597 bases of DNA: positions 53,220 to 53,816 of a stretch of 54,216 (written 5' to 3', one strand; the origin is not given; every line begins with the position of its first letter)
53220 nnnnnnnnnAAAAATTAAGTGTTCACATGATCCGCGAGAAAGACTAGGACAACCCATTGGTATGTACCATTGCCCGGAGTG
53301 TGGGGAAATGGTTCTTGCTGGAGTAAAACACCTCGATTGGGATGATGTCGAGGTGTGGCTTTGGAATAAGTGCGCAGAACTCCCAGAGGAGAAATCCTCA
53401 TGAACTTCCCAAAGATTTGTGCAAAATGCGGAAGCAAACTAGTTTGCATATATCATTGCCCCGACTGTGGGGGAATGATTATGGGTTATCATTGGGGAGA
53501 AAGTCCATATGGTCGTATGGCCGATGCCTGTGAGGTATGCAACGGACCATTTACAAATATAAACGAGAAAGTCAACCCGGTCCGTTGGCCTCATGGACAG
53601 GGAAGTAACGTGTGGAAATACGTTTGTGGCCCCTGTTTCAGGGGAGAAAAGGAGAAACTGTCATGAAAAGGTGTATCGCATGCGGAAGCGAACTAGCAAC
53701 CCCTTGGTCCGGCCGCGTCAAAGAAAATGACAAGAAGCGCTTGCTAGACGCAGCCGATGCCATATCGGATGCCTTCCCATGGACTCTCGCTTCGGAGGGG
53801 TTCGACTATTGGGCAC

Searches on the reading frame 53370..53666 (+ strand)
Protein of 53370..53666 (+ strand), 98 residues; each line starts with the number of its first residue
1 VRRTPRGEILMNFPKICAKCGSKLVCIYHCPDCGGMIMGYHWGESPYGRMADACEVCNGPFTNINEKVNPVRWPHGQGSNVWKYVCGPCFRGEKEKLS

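Call 66: search_protein_families(library=pfam, proteins=[window:53370-53666:+], max_evalue=0.05)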
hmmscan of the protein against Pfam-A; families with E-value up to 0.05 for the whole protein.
window:53370-53666:+ (98 aa): 1 family
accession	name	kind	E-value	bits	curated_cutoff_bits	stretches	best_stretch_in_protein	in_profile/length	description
PF10083.14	DUF2321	-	0.016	15.3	24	1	15-62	27-78/157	Uncharacterized protein conserved in bacteria (DUF2321)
